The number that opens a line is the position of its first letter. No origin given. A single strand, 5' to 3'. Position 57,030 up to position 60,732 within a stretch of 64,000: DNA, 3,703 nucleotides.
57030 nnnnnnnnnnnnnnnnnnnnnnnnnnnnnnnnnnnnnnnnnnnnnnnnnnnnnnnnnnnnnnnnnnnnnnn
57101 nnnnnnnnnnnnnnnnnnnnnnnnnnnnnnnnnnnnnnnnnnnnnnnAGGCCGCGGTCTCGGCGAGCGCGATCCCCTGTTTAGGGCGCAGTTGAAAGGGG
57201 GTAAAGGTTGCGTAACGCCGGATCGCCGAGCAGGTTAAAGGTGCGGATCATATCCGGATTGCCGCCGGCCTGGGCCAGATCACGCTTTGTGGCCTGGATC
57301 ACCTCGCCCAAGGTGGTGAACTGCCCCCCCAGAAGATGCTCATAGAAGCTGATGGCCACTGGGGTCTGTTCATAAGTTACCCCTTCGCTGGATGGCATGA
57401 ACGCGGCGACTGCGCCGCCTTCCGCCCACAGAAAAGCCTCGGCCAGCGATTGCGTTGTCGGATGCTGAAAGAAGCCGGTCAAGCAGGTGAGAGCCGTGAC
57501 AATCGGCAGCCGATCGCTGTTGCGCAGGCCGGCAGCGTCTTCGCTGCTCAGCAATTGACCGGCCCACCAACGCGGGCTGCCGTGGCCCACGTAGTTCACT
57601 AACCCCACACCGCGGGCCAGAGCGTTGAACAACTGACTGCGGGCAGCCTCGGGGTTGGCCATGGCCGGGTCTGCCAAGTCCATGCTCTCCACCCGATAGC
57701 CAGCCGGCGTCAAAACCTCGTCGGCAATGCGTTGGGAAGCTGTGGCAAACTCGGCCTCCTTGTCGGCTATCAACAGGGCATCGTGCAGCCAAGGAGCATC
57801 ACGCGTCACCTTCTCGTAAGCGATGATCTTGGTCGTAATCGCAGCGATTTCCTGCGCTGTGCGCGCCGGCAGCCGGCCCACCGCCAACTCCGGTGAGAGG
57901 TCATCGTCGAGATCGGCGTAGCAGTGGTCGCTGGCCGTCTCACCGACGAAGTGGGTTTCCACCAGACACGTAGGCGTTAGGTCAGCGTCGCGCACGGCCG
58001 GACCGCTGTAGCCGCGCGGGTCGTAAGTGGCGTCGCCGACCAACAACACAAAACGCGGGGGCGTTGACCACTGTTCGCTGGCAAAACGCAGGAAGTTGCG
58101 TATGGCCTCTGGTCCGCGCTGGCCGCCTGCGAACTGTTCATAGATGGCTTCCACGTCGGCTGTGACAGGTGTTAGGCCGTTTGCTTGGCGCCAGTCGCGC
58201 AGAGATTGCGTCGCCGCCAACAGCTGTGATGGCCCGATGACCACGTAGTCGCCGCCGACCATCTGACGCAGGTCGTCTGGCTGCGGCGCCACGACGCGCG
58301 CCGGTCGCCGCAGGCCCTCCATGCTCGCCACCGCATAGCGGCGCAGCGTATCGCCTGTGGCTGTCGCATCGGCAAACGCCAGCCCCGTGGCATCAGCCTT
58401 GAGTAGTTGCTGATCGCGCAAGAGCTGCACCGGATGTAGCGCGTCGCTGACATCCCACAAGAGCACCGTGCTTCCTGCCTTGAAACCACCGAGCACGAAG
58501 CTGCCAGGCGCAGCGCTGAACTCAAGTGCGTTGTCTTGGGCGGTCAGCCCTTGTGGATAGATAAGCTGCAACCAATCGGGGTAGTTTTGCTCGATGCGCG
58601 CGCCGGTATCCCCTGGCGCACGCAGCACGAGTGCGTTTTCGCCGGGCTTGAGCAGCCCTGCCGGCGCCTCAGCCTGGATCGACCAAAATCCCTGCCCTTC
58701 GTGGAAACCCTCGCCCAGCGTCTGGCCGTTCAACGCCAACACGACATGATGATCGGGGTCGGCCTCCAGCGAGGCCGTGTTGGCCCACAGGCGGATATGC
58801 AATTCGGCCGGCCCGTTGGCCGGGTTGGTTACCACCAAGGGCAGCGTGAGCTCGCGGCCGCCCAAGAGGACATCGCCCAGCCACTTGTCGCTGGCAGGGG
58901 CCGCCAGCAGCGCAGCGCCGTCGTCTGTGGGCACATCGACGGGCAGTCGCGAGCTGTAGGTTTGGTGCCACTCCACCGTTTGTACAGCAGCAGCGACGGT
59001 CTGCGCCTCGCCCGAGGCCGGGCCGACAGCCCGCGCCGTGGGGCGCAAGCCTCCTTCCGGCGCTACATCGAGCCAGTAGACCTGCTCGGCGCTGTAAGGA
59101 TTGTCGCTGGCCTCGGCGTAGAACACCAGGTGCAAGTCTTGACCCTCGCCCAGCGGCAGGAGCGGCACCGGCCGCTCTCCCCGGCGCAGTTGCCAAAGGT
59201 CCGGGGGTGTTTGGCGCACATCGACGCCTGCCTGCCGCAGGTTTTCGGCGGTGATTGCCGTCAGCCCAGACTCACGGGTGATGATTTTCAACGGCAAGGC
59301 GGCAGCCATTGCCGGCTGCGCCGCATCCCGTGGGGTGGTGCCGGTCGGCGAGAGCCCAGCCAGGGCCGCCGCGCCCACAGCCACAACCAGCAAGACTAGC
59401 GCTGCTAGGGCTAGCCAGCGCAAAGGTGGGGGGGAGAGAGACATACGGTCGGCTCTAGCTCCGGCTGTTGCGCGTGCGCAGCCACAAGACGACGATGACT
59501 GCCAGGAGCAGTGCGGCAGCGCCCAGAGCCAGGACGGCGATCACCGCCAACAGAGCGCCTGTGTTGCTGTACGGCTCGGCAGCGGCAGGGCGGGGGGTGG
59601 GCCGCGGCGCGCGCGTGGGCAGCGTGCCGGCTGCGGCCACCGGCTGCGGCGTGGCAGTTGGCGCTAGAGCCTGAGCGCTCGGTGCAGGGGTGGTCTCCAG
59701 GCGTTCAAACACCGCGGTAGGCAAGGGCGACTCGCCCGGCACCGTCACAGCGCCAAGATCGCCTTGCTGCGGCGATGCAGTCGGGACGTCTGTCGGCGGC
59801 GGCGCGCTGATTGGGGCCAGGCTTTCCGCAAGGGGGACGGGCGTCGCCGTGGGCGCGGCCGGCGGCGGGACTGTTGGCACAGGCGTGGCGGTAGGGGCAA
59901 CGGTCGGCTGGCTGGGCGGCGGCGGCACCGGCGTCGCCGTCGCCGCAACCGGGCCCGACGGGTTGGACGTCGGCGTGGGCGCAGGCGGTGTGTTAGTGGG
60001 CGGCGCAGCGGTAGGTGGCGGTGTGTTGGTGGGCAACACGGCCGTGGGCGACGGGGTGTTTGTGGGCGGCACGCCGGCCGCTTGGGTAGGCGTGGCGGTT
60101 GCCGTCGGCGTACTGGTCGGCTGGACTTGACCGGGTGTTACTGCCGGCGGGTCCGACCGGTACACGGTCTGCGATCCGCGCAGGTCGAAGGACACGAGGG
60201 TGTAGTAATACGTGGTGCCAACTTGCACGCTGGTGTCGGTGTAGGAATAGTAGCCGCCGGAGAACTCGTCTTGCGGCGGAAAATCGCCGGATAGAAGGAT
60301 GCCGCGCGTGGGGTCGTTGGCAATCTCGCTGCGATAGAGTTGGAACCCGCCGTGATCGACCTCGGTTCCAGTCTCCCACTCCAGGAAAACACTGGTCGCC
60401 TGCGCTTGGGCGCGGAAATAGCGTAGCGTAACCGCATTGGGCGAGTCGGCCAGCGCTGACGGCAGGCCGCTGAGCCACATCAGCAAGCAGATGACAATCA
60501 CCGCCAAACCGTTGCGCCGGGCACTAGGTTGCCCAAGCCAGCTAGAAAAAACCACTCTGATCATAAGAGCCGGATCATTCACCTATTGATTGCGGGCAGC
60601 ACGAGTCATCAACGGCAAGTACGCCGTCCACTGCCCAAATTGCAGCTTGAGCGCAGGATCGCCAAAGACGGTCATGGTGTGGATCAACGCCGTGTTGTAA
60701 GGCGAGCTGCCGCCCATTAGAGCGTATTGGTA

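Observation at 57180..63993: HprK-related kinase + PqqD (RRE) pair in one operon with two secreted C25 peptidases and a PT-rich anchored protein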

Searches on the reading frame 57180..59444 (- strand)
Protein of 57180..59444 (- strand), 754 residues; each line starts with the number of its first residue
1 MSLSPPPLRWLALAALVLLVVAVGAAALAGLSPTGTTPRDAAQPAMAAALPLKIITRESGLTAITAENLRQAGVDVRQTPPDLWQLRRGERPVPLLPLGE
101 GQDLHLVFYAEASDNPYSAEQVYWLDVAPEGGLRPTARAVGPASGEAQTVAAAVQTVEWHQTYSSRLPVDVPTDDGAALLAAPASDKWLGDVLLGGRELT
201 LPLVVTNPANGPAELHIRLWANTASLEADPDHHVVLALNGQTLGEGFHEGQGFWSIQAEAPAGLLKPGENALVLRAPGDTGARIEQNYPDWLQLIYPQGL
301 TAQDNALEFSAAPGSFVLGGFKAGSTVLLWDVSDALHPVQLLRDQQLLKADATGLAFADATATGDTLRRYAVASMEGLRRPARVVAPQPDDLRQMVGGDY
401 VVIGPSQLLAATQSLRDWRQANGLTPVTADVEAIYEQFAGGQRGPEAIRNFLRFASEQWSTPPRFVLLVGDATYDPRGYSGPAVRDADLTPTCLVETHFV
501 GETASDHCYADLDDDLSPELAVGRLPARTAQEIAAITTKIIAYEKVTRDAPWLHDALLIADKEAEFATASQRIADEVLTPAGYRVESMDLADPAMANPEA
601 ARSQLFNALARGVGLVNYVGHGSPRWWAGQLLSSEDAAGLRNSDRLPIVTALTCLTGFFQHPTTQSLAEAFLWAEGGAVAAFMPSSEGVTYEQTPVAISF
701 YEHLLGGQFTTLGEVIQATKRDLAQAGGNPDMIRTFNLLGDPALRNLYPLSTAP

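Call 3: search_protein_families(library=pfam, proteins=[window:57180-59444:-], max_evalue=0.01)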
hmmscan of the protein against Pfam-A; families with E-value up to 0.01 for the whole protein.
window:57180-59444:- (754 aa): 1 family
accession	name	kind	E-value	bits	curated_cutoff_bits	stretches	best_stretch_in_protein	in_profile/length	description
PF01364.23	Peptidase_C25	-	3.7e-84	283.6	23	1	400-745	1-373/374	Peptidase family C25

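Call 4: search_protein_families(library=ncbifam, proteins=[window:57180-59444:-], max_evalue=0.01)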
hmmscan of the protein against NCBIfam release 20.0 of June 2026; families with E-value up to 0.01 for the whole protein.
window:57180-59444:- (754 aa): 2 families
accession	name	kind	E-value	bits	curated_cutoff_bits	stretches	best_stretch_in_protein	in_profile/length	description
NF033707.1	T9SS_sortase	equivalog_domain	4.9e-61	206.6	420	1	112-749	102-735/1095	type IX secretion system sortase PorU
NF052324.1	PorU_rel_Nterm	equivalog_domain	3.9e-43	147.7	450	1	115-747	120-766/879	putative type IX secretion system sortase PorU2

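Call 75: find_related_loci(query=A6, collection=metagenome_contigs, flank=10000)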
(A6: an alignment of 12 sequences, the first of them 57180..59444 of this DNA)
Query A6 (754 aa) in metagenome_contigs; peptide patterns used: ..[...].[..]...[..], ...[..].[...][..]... (x = any residue, [..] = any of these).
600 stretches matched a pattern (row limit reached: there are more); 427 encode a relative of the query (tblastn E <= 1e-3); the best 80 are kept; 80 distinct loci.
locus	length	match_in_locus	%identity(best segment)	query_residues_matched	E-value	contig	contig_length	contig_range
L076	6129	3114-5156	41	39-745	3e-135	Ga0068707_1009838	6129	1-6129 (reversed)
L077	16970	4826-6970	40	2-745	3e-141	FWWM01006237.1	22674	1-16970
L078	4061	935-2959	38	52-744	3e-123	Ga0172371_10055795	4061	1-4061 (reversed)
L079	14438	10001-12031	39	52-745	1e-119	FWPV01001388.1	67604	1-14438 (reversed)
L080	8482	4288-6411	36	11-749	2e-119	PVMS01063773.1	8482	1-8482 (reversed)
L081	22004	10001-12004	38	51-745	2e-117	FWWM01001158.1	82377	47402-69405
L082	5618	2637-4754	36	8-744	4e-117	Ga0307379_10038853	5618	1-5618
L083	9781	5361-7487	35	8-745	2e-116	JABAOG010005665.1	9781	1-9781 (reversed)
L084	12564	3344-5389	37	50-744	9e-115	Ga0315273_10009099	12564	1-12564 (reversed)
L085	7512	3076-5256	36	3-753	3e-114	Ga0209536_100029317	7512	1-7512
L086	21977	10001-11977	38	51-745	4e-113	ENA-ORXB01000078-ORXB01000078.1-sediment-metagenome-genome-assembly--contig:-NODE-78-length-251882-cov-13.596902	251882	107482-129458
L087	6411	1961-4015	37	52-744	3e-112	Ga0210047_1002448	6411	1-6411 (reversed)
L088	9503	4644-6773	36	53-751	1e-111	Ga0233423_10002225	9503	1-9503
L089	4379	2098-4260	35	18-744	2e-112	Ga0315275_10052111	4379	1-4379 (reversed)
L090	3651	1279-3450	35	7-745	3e-113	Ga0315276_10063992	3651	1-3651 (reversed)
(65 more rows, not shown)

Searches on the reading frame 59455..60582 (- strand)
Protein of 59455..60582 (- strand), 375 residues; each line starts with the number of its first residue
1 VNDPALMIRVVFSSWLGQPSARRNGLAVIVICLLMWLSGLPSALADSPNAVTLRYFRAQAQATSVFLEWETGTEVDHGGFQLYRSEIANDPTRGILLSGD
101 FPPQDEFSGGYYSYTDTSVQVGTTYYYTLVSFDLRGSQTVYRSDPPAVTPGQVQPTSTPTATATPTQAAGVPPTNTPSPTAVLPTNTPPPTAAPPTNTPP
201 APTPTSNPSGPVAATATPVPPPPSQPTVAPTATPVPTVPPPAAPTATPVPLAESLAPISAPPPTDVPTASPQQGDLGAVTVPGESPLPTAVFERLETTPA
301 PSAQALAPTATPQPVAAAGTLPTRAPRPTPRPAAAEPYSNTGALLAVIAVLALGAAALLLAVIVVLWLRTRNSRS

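Call 3: search_protein_families(library=pfam, proteins=[window:59455-60582:-], max_evalue=0.01)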
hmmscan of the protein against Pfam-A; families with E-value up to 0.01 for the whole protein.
window:59455-60582:- (375 aa): 0 families

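Call 4: search_protein_families(library=ncbifam, proteins=[window:59455-60582:-], max_evalue=0.01)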
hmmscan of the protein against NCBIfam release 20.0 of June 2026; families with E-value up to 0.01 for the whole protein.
window:59455-60582:- (375 aa): 0 families

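Call 40: search_protein_families(library=pfam, proteins=[window:59455-60582:-], max_evalue=1)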
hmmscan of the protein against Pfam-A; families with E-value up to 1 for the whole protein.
window:59455-60582:- (375 aa): 1 family
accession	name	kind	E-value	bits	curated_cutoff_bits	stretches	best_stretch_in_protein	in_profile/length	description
PF19953.4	EACC1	-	0.069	13.6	23.6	1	333-374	31-73/107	Effector Associated Constant Component 1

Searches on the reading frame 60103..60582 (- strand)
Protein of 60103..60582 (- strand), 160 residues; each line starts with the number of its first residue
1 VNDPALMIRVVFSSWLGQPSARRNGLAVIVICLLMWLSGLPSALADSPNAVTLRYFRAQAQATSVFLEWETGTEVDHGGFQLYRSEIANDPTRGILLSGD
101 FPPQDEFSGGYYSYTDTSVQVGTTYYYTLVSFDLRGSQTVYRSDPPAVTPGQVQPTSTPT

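Call 92: find_homologous_proteins(query=window:60103-60582:-, max_evalue=0.001)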
Query window:60103-60582:-: 39 candidates shared short words with the query, none scored E <= 0.001.

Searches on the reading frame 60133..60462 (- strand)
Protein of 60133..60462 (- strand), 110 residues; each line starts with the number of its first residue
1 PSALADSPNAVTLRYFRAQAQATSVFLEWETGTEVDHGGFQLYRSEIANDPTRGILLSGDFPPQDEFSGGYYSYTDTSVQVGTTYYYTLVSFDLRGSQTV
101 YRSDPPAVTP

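Call 96: search_protein_families(library=pfam, alignment_id=A7, max_evalue=1)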
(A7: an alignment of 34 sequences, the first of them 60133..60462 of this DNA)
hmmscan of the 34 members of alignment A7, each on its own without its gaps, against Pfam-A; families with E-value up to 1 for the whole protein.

A. member 1, window:60133-60462:- (110 aa): 0 families

B. families by the number of members that match (of 34 scanned): 31 families (the first 25 are shown)
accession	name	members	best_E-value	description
PF16656.11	Pur_ac_phosph_N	6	0.0061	Purple acid Phosphatase, N-terminal domain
PF14316.11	DUF4381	4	0.0027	Domain of unknown function (DUF4381)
PF00041.27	fn3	2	0.059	Fibronectin type III domain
PF19885.4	DUF6358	1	0.0043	Family of unknown function (DUF6358)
PF14007.11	YtpI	1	0.0076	YtpI-like protein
PF03729.18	DUF308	1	0.01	Short repeat of unknown function (DUF308)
PF20456.3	DUF6709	1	0.013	Family of unknown function (DUF6709)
PF25592.1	DUF7937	1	0.026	Domain of unknown function (DUF7937)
PF09534.15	Trp_oprn_chp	1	0.038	Tryptophan-associated transmembrane protein (Trp_oprn_chp)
PF07867.16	DUF1654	1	0.046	Protein of unknown function (DUF1654)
PF07214.17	DUF1418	1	0.054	Protein of unknown function (DUF1418)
PF12091.13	DUF3567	1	0.092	Protein of unknown function (DUF3567)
PF10568.15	Tom37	1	0.11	Outer mitochondrial membrane transport complex protein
PF13490.11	zf-HC2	1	0.12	Putative zinc-finger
PF14568.11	SUKH_6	1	0.13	SMI1-KNR4 cell-wall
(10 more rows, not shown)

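Call 97: predict_structure(protein=window:60133-60462:-)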
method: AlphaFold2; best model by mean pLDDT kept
length: 110 residues; sequences in the alignment: 1
mean_pLDDT: 40.8   pTM: 0.31
mean pLDDT of the five models: 40.8, 37.1, 35.0, 34.8, 32.6
residues with pLDDT >= 90: 0; 70-90: 0; 50-70: 23; < 50: 87
segments of 3 or more residues with pLDDT < 50: 1-71, 75-77, 94-96, 108-110
pLDDT, mean of each block of 10 residues (from residue 1): 27 34 34 34 35 37 42 50 53 53 49
secondary structure, 60 per line:
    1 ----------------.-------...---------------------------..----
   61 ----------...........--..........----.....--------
elements in order: E25-27 E71-81 E84-93 E98-102
